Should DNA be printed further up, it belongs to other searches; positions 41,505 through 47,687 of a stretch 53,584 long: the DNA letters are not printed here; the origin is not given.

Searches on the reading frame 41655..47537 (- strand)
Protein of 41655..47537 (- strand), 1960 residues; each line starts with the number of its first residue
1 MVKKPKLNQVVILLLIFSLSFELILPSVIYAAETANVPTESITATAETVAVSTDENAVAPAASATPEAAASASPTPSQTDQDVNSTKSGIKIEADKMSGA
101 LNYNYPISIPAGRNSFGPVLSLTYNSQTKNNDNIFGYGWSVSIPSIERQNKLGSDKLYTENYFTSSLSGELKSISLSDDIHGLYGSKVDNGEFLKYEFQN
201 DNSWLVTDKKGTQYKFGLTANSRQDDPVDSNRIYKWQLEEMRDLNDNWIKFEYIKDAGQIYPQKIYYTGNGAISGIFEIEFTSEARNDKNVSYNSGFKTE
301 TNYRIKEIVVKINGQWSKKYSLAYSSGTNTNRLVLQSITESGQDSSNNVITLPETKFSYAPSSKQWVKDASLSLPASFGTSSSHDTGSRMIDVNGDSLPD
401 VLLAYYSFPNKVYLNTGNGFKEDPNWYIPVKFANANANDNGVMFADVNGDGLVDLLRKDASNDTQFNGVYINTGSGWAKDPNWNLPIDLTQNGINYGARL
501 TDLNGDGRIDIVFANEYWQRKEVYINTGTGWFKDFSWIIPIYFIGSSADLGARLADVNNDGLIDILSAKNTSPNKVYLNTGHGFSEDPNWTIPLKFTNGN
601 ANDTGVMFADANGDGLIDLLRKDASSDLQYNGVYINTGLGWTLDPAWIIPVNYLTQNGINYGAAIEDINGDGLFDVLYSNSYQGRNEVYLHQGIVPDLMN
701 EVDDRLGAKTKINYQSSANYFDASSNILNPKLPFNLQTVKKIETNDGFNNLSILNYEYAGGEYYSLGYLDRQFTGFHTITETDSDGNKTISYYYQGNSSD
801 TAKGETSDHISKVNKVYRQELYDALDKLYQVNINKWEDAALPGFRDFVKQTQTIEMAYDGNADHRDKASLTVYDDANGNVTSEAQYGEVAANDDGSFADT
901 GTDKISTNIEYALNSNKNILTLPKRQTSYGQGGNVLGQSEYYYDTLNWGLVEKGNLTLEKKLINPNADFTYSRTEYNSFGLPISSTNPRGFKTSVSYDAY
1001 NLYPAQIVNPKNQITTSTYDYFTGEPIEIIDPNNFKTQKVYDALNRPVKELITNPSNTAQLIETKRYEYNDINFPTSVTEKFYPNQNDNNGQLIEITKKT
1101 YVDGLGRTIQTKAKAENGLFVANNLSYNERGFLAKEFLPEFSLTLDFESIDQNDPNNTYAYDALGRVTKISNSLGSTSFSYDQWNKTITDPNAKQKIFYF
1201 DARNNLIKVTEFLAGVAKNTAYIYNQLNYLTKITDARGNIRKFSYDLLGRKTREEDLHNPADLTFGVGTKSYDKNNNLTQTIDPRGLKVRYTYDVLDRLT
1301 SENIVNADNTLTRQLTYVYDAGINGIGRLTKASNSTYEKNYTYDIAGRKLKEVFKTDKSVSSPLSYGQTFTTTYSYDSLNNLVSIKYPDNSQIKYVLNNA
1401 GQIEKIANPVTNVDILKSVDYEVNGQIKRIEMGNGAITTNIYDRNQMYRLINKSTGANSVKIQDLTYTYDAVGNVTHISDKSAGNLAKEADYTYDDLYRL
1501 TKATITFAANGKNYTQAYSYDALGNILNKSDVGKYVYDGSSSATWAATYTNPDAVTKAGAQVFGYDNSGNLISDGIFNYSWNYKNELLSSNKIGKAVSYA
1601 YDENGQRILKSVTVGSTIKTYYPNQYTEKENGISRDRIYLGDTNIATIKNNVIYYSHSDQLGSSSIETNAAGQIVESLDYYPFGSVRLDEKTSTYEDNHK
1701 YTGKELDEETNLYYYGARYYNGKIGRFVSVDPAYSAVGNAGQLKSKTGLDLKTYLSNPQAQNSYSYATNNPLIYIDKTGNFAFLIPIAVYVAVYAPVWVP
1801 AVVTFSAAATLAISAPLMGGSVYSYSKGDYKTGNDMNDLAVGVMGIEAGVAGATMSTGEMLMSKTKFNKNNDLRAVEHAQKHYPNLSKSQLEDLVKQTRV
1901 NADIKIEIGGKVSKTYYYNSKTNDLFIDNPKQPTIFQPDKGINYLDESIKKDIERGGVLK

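Call 6: search_protein_families(library=pfam, proteins=[window:41655-47537:-], max_evalue=0.1)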
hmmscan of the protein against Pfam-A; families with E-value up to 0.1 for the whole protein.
window:41655-47537:- (1960 aa): 6 families
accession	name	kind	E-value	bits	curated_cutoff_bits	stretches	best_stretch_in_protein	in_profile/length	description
PF05593.20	RHS_repeat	-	5e-38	129.2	22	4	1272-1302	1-31/38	RHS Repeat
PF13517.12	FG-GAP_3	-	1.7e-26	93.1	26.9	4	502-566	1-60/61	FG-GAP-like repeat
PF03534.18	SpvB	-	1.5e-16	60.9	22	1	97-259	3-183/287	Salmonella virulence plasmid 65kDa B protein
PF12256.14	TcdB_toxin_midN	-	4.3e-15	55.9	24.8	1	665-790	32-164/181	Insecticide toxin TcdB middle/N-terminal region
PF01839.29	FG-GAP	-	4.8e-07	30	22.1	1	663-690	5-36/37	FG-GAP repeat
PF02294.24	7kD_DNA_binding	-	0.067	13.7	25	0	1592-1606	23-37/58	7kD DNA-binding domain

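Call 13: search_protein_families(library=ncbifam, proteins=[window:41655-47537:-], max_evalue=0.1)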
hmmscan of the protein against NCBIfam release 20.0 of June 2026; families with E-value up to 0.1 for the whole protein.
window:41655-47537:- (1960 aa): 5 families
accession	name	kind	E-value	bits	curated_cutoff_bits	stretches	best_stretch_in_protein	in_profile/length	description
TIGR01643.1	YD_repeat_2x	repeat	9.5e-23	79.7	15.8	2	1272-1304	1-33/42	YD repeat-containing protein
TIGR03696.1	Rhs_assc_core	domain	7.5e-18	64.8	32.5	1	1680-1779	1-75/76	RHS repeat-associated core domain-containing protein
NF041261.1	RHS_core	equivalog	4.6e-16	57.8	2000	2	1154-1571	362-734/1261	RHS element core protein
NF000157.1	fusid_est_FusH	equivalog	4e-09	35.6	999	1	439-628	314-503/520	fusidic acid esterase FusH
NF045555.1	Sul7d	equivalog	0.049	13.6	100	0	1592-1606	25-39/61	Sul7d family chromatin protein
